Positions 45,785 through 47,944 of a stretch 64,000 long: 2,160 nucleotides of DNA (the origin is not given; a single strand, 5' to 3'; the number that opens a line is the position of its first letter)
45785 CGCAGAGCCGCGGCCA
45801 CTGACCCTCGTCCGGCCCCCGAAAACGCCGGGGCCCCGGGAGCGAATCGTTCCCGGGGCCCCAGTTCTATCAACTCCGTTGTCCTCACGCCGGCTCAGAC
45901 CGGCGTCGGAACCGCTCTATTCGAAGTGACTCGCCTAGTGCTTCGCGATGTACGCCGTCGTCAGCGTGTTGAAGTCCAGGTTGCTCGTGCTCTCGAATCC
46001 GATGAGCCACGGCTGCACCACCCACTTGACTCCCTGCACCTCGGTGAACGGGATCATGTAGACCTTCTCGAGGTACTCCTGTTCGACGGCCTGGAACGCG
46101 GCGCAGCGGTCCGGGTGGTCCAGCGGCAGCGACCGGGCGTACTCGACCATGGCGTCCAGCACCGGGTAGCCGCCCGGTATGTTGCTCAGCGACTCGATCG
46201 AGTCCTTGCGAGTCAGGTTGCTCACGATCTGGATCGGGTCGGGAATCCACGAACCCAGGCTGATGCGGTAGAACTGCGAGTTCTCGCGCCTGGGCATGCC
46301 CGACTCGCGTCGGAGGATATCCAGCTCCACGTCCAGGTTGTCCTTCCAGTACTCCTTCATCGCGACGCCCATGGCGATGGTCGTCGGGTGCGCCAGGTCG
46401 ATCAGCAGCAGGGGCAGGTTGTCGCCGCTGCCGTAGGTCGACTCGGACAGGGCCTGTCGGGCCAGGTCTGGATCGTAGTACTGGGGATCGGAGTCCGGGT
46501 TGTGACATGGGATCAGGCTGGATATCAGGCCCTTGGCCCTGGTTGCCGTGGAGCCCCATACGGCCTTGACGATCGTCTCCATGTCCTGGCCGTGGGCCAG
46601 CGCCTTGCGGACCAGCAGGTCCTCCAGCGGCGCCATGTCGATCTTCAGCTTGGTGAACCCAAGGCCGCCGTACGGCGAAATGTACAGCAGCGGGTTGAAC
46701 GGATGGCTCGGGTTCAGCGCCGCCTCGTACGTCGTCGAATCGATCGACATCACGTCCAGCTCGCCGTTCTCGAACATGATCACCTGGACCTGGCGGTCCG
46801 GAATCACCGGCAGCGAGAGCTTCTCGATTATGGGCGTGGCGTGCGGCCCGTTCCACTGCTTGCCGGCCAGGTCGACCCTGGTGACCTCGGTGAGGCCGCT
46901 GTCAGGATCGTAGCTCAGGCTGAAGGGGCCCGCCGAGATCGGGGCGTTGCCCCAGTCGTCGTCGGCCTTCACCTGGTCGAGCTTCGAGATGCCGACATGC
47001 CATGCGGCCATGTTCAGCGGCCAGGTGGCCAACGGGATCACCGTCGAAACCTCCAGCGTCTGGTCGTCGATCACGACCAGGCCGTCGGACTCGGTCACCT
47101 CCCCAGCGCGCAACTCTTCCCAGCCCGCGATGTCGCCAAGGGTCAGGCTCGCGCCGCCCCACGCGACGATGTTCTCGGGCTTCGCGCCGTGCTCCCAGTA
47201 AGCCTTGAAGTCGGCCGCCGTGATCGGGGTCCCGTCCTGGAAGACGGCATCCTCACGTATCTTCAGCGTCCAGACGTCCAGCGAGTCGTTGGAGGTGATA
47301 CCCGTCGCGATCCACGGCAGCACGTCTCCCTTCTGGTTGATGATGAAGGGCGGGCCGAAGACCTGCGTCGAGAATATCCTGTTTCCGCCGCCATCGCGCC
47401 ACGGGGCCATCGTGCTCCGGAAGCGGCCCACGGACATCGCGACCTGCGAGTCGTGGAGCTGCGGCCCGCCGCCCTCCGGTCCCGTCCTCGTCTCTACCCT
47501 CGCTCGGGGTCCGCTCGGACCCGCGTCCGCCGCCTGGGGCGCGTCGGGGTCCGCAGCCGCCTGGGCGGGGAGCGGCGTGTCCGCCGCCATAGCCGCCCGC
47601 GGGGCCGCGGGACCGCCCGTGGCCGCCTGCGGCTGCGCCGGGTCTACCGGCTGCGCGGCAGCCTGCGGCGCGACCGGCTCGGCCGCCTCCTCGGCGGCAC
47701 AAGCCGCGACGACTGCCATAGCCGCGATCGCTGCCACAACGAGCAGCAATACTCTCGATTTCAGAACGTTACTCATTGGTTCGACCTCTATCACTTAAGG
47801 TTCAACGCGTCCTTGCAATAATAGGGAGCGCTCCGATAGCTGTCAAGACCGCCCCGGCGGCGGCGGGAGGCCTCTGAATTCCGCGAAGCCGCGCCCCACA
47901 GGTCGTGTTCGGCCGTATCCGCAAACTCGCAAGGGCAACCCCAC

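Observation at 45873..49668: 1.61-kb apparently identical block shared by two adjacent SBP genes while their 5' ends differ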

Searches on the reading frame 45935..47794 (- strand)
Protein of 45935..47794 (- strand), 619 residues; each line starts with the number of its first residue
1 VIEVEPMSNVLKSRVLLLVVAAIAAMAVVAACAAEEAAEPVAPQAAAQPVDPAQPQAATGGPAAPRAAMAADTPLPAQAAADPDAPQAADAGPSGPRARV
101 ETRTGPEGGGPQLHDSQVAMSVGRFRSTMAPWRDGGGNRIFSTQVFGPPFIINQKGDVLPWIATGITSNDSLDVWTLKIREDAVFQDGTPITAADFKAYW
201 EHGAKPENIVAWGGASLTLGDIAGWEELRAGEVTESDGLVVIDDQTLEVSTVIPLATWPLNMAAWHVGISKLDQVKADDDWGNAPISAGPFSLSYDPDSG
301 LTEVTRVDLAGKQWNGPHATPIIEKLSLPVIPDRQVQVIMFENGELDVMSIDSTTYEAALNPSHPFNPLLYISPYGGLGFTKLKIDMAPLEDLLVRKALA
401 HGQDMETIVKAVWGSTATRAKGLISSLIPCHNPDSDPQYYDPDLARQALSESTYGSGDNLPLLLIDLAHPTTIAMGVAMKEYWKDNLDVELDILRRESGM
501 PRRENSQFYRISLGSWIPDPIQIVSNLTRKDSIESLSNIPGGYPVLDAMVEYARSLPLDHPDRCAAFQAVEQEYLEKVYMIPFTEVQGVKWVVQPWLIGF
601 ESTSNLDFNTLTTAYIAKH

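Call 7: search_protein_families(library=pfam, proteins=[window:45935-47794:-])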
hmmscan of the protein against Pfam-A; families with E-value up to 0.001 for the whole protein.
window:45935-47794:- (619 aa): 1 family
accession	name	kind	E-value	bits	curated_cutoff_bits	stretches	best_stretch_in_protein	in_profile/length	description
PF00496.27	SBP_bac_5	-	7.3e-47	160.7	32.4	1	158-522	2-352/368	Bacterial extracellular solute-binding proteins, family 5 Middle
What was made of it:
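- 45935..47776 (-): S1: SBP_bac_5 lipoprotein gene next to the permease genes. It is now a chimera with a type-1 5' end and a type-2 binding domain. Pfam PF00496, E = 7e-47 (call 7).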

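Call 9: find_encoding_contigs(protein=window:45935-47776:-, flank=10000, max_places=10)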
Protein window:45935-47776:- (613 aa): no gene with exactly this product is on record in the collection.

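Call 11: find_homologous_proteins(query=window:45935-47776:-)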
Query window:45935-47776:- (613 aa): 278 proteins with E <= 0.001 among 8000 candidates; the best 120 are listed.
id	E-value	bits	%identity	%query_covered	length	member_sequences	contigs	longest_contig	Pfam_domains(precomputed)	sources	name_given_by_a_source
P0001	0.0e+0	1366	98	99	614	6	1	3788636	PF00496.28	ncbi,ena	-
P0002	0.0e+0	1216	87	99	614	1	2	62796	PF00496.28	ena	-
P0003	0.0e+0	1213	86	100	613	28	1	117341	PF00496.28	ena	-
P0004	0.0e+0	1210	89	89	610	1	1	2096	PF00496.28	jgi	jgi:ABC-type transport system substrate-binding protein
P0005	0.0e+0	1173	84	89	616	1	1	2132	PF00496.28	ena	-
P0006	0.0e+0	1164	82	100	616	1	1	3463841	PF00496.28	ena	-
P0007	0.0e+0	1146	79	100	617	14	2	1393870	PF00496.28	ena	-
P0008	0.0e+0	1122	78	100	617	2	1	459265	PF00496.28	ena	-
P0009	0.0e+0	1120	79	100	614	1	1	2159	PF00496.28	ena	-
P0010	0.0e+0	1116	81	84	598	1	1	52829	PF00496.28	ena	-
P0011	0.0e+0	1112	77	100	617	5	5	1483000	PF00496.28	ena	-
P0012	0.0e+0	1106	92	83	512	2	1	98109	PF00496.28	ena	-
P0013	0.0e+0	1056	79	85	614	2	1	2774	PF00496.28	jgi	-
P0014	2.6e-290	982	72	96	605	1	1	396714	PF00496.28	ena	-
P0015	2.1e-277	940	70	96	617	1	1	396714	PF00496.28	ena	-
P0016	5.0e-271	919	66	99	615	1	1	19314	PF00496.28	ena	-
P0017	4.1e-268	909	66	99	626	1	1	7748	PF00496.28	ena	-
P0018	7.2e-268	908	83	76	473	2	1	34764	PF00496.28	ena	-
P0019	5.4e-266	902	66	99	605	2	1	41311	PF00496.28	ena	-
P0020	1.3e-265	901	78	81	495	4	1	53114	PF00496.28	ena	-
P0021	1.7e-264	897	65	99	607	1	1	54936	PF00496.28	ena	-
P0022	2.7e-264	897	66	96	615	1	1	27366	PF00496.28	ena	-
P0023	6.3e-263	892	67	91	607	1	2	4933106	PF00496.28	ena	-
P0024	1.8e-262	890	65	100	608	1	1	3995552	PF00496.28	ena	-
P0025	2.0e-262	890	65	99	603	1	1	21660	PF00496.28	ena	-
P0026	2.1e-262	890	66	99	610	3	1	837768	PF00496.28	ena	-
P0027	7.3e-262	888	65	99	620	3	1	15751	PF00496.28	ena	-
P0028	2.8e-261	887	67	93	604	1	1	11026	PF00496.28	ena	-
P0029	3.2e-261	886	66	96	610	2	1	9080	PF00496.28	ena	-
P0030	3.7e-260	883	64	100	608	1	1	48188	PF00496.28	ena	-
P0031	9.7e-260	881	65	100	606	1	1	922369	PF00496.28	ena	-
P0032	2.1e-259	880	65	99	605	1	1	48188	PF00496.28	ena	-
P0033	5.7e-258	876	68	85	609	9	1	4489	PF00496.28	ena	-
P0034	9.4e-258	875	65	99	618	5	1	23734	PF00496.28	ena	-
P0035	1.8e-257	874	65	99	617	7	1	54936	PF00496.28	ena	-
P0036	2.4e-257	874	64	99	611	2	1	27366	PF00496.28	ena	-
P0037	5.7e-257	872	64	99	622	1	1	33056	PF00496.28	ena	-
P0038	3.9e-255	866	65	99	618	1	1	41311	PF00496.28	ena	-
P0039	4.4e-255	866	75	80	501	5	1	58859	PF00496.28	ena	-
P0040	4.2e-254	863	64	96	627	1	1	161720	PF00496.28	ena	-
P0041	1.8e-253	861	63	99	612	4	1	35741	PF00496.28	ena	-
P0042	2.4e-253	860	63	99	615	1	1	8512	PF00496.28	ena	-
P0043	2.7e-253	860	64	99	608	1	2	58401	PF00496.28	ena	-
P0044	3.8e-253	860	62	100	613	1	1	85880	PF00496.28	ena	-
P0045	5.2e-253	859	64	96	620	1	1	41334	PF00496.28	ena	-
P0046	3.1e-252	857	64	99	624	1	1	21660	PF00496.28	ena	-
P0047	1.1e-251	855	67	91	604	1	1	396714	PF00496.28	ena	-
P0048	3.7e-251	853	63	99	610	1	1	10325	PF00496.28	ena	-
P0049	5.3e-250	849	64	90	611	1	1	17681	PF00496.28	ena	-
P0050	7.5e-250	849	63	99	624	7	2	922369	PF00496.28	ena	-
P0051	1.1e-247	842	63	99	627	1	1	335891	PF00496.28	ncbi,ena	-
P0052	5.2e-247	839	63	99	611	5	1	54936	PF00496.28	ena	-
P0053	4.5e-246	836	61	96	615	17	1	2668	PF00496.28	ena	-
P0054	7.8e-245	832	62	96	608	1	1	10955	PF00496.28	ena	-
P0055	1.2e-242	825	62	99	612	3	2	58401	PF00496.28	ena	-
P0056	1.7e-242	825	70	83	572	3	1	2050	PF00496.28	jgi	jgi:ABC-type transport system substrate-binding protein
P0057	4.4e-242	823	66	83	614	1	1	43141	PF00496.28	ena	-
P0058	4.3e-241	820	58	99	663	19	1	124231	PF00496.28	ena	-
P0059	8.3e-241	819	65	83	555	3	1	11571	PF00496.28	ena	-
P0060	1.7e-239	815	67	83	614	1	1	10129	PF00496.28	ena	-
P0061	7.3e-239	812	61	96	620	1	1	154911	PF00496.28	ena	-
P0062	9.0e-239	812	68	86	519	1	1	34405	PF00496.28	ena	-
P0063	9.1e-239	812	69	83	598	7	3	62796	PF00496.28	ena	-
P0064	1.5e-238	811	69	85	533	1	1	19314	PF00496.28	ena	-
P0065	6.8e-238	809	62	100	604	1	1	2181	PF00496.28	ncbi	-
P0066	1.5e-236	805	70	80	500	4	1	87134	PF00496.28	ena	-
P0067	1.8e-236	805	68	83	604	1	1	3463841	PF00496.28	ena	-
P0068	2.6e-236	804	59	100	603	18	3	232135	PF00496.28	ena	-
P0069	6.3e-236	803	70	80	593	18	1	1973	PF00496.28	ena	-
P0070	6.6e-236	803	69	83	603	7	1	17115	PF00496.28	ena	-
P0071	6.7e-236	803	70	80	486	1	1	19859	PF00496.28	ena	-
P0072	1.0e-235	802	69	83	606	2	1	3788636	PF00496.28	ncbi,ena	-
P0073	2.4e-235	801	60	100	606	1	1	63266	PF00496.28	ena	-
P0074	1.2e-233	795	60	96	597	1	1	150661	PF00496.28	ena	-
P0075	1.5e-233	795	57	96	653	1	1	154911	PF00496.28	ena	-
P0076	8.0e-233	793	68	83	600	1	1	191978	PF00496.28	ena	-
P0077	9.1e-233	792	68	83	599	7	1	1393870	PF00496.28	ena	-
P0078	1.4e-232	792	59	99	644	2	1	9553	PF00496.28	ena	-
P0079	7.1e-232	789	60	100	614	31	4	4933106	PF00496.28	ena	-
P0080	1.0e-231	789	62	90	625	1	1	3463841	PF00496.28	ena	-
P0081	1.1e-231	789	69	80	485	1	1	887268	PF00496.28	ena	-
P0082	3.8e-231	787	59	99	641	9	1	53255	PF00496.28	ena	-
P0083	1.7e-230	785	69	83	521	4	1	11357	PF00496.28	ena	-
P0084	1.8e-230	785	58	99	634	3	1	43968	PF00496.28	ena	-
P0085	1.9e-230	785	58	99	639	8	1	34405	PF00496.28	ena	-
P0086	2.0e-230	785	60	96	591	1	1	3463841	PF00496.28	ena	-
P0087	4.0e-230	784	60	100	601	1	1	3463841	PF00496.28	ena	-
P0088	1.3e-229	782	66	83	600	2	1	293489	PF00496.28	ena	-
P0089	1.5e-229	782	66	83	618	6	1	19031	PF00496.28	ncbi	-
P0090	2.4e-229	781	70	80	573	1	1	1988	PF00496.28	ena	-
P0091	3.5e-229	781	69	81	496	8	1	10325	PF00496.28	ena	-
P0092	8.2e-229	779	65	83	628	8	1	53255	PF00496.28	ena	-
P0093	3.5e-228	777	69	80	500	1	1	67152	PF00496.28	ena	-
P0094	4.3e-228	777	58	99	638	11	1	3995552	PF00496.28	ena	-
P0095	2.0e-227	775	59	99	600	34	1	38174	PF00496.28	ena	-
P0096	4.4e-227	774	68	83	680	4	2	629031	PF00496.28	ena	-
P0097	9.5e-227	772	62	83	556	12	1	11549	PF00496.28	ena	-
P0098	5.6e-226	770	60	96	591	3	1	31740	PF00496.28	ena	-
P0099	2.3e-225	768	59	99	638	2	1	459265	PF00496.28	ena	-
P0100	5.6e-225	767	65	83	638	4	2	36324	PF00496.28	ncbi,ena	-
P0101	1.9e-224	765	58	96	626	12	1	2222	PF00496.28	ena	-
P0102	1.5e-223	762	57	100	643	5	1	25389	PF00496.28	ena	-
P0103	1.7e-222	758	68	80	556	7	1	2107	PF00496.28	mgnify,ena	mgnify:CR=1 FL=1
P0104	6.4e-222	757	65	83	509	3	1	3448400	PF00496.28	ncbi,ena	-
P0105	9.7e-222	756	61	100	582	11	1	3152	PF00496.28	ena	-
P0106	1.5e-221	755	58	99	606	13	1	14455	PF00496.28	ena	-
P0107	2.1e-221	755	59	96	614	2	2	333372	PF00496.28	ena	-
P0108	3.7e-220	751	68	80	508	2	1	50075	PF00496.28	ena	-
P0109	2.6e-219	748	65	81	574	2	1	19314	PF00496.28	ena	-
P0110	1.9e-218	745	65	81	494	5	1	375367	PF00496.28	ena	-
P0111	1.1e-216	739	65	83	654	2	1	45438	PF00496.28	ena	-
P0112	2.8e-216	738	58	94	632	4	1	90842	PF00496.28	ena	-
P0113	2.9e-216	738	66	83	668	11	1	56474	PF00496.28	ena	-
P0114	5.2e-216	737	62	83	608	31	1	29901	PF00496.28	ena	-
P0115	2.3e-215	735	64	81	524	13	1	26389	PF00496.28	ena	-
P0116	4.6e-215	734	62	83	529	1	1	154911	PF00496.28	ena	-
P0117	7.6e-215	733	63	85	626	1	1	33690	PF00496.28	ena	-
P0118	9.4e-215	733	63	90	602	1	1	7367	PF00496.28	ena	-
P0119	9.7e-215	733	65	83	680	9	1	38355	PF00496.28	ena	-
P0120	1.8e-214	732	62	86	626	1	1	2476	PF00496.28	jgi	jgi:ABC-type transport system substrate-binding protein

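Call 12: find_related_loci(query=window:45935-47776:-, collection=genome_contigs, flank=10000)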
Query window:45935-47776:- (613 aa) in genome_contigs; peptide patterns used: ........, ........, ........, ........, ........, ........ (x = any residue, [..] = any of these).
195 stretches matched a pattern; 31 encode a relative of the query (tblastn E <= 1e-3); 26 distinct loci.
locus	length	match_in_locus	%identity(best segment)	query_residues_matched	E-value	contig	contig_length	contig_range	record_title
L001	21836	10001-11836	85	1-613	0e+0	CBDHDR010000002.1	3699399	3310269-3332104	MAG: Dehalococcoidia bacterium isolate 3405ea0c-46a1-49ac-8793-a98dd5fa39b7 genome assembly, contig: contig_2, whole gen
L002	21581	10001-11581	88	86-613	0e+0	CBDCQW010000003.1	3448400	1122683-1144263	MAG: Dehalococcoidia bacterium isolate 156317b5-1015-4f7b-970c-a7c120c590d5 genome assembly, contig: contig_3, whole gen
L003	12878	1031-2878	76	1-613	0e+0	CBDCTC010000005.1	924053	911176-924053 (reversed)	MAG: Dehalococcoidia bacterium isolate 84f1e96c-5f89-47d0-9b41-bcaa3e3d8f53 genome assembly, contig: contig_5, whole gen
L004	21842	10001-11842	67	7-613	0e+0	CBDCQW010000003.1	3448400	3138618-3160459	MAG: Dehalococcoidia bacterium isolate 156317b5-1015-4f7b-970c-a7c120c590d5 genome assembly, contig: contig_3, whole gen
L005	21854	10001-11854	63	7-613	0e+0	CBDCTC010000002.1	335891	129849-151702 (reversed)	MAG: Dehalococcoidia bacterium isolate 84f1e96c-5f89-47d0-9b41-bcaa3e3d8f53 genome assembly, contig: contig_2, whole gen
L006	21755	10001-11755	61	27-613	0e+0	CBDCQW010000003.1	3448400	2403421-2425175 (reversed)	MAG: Dehalococcoidia bacterium isolate 156317b5-1015-4f7b-970c-a7c120c590d5 genome assembly, contig: contig_3, whole gen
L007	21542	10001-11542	66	87-613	0e+0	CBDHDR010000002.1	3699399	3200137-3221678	MAG: Dehalococcoidia bacterium isolate 3405ea0c-46a1-49ac-8793-a98dd5fa39b7 genome assembly, contig: contig_2, whole gen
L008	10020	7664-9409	61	1-613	0e+0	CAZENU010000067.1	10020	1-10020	MAG TPA_asm: uncultured Dehalococcoidia bacterium isolate SRP308112_co1_414 genome assembly, contig: NODE_12716_length_1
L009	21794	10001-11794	58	5-613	0e+0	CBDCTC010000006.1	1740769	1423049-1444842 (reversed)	MAG: Dehalococcoidia bacterium isolate 84f1e96c-5f89-47d0-9b41-bcaa3e3d8f53 genome assembly, contig: contig_6, whole gen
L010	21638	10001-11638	59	42-613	0e+0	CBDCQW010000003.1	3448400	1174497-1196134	MAG: Dehalococcoidia bacterium isolate 156317b5-1015-4f7b-970c-a7c120c590d5 genome assembly, contig: contig_3, whole gen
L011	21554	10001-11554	60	89-613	0e+0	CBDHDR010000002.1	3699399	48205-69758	MAG: Dehalococcoidia bacterium isolate 3405ea0c-46a1-49ac-8793-a98dd5fa39b7 genome assembly, contig: contig_2, whole gen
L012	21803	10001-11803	59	25-613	0e+0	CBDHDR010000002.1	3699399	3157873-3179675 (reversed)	MAG: Dehalococcoidia bacterium isolate 3405ea0c-46a1-49ac-8793-a98dd5fa39b7 genome assembly, contig: contig_2, whole gen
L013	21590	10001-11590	60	76-613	0e+0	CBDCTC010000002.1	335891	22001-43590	MAG: Dehalococcoidia bacterium isolate 84f1e96c-5f89-47d0-9b41-bcaa3e3d8f53 genome assembly, contig: contig_2, whole gen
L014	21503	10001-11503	63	106-613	0e+0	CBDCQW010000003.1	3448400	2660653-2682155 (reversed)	MAG: Dehalococcoidia bacterium isolate 156317b5-1015-4f7b-970c-a7c120c590d5 genome assembly, contig: contig_3, whole gen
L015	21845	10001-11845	50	1-613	4e-173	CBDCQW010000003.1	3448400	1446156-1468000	MAG: Dehalococcoidia bacterium isolate 156317b5-1015-4f7b-970c-a7c120c590d5 genome assembly, contig: contig_3, whole gen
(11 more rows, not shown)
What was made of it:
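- The window comes from a metagenome-assembled genome (calls 11, 12). A second case (L001) may come from the same sequencing project, judging by its record title and accession style (call 12).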

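Call 14: find_encoding_contigs(protein=P0001, flank=10000, max_places=10)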
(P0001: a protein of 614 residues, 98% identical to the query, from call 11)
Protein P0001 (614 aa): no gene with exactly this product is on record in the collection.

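Call 20: find_encoding_contigs(protein=P0006, flank=10000, max_places=3)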
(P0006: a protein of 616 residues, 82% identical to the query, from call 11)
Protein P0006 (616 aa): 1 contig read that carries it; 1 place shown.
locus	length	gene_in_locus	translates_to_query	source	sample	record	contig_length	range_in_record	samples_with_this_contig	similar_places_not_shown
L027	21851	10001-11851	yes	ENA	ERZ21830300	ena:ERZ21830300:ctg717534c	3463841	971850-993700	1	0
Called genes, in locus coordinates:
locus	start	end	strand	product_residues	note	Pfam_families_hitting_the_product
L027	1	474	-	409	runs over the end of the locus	PF13088:BNR_2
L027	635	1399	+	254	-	PF03009:GDPD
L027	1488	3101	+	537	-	PF00034:Cytochrom_C (faint), PF06537:DHOR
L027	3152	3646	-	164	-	PF07719:TPR_2 (faint), PF13428:TPR_14 (faint)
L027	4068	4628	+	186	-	-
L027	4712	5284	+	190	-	-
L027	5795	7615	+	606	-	PF00496:SBP_bac_5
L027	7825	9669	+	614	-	PF00496:SBP_bac_5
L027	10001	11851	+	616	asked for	PF00496:SBP_bac_5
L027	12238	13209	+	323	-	PF19300:BPD_transp_1_N, PF00528:BPD_transp_1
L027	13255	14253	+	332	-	PF12911:OppC_N, PF00528:BPD_transp_1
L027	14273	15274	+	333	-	PF00005:ABC_tran, PF08352:oligo_HPY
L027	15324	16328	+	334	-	PF00005:ABC_tran, PF08352:oligo_HPY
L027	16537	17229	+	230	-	PF00528:BPD_transp_1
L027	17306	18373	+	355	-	PF00528:BPD_transp_1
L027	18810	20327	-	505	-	PF00140:Sigma70_r1_2, PF04542:Sigma70_r2, PF04539:Sigma70_r3, PF04545:Sigma70_r4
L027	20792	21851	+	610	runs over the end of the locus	PF02129:Peptidase_S15, PF08530:PepX_C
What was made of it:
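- The contigs are 3.4-3.8 Mb, which implies long reads that span a 2.2-kb repeat (calls 11, 12, 20).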

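Call 21: find_encoding_contigs(protein=P0002, flank=10000, max_places=3)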
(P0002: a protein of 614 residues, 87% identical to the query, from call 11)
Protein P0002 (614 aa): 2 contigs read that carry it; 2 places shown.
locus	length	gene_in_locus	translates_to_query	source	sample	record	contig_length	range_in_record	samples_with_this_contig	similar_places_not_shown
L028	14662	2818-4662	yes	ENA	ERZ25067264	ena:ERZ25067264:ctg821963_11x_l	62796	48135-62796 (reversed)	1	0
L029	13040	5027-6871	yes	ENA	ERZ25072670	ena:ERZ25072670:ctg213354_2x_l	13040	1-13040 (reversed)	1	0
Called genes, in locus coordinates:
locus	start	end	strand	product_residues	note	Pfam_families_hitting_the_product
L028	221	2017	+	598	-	PF00496:SBP_bac_5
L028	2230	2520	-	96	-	-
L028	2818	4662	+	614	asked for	PF00496:SBP_bac_5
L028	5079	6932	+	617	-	PF00496:SBP_bac_5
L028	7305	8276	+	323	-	PF19300:BPD_transp_1_N, PF00528:BPD_transp_1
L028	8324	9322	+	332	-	PF12911:OppC_N, PF00528:BPD_transp_1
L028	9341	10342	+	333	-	PF00005:ABC_tran, PF08352:oligo_HPY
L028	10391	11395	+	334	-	PF00005:ABC_tran, PF08352:oligo_HPY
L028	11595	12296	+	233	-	PF00528:BPD_transp_1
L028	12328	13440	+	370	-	PF00528:BPD_transp_1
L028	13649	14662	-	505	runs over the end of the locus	PF00140:Sigma70_r1_2, PF04542:Sigma70_r2, PF04539:Sigma70_r3, PF04545:Sigma70_r4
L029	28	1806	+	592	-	PF00496:SBP_bac_5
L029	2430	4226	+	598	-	PF00496:SBP_bac_5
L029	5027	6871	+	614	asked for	PF00496:SBP_bac_5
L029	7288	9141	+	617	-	PF00496:SBP_bac_5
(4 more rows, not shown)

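Call 22: find_encoding_contigs(protein=P0003, flank=10000, max_places=3)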
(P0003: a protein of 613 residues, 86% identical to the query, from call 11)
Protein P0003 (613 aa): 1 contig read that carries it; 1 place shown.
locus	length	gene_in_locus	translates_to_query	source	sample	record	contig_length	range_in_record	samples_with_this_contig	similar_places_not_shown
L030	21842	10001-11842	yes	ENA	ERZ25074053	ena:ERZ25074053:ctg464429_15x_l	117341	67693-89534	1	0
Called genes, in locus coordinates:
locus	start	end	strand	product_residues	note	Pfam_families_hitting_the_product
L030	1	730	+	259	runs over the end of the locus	PF01161:PBP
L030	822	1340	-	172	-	-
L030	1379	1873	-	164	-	PF07719:TPR_2 (faint), PF00515:TPR_1 (faint), PF13181:TPR_8 (faint), PF13414:TPR_11 (faint), PF13424:TPR_12 (faint)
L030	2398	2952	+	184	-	-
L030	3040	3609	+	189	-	-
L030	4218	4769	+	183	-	-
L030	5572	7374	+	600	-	PF00496:SBP_bac_5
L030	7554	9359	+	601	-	PF00496:SBP_bac_5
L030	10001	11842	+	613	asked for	PF00496:SBP_bac_5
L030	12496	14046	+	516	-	PF00496:SBP_bac_5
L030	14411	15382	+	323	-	PF19300:BPD_transp_1_N, PF00528:BPD_transp_1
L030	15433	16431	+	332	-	PF12911:OppC_N, PF00528:BPD_transp_1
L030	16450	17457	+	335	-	PF00005:ABC_tran, PF08352:oligo_HPY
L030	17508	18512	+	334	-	PF00005:ABC_tran, PF08352:oligo_HPY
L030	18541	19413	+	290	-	PF00528:BPD_transp_1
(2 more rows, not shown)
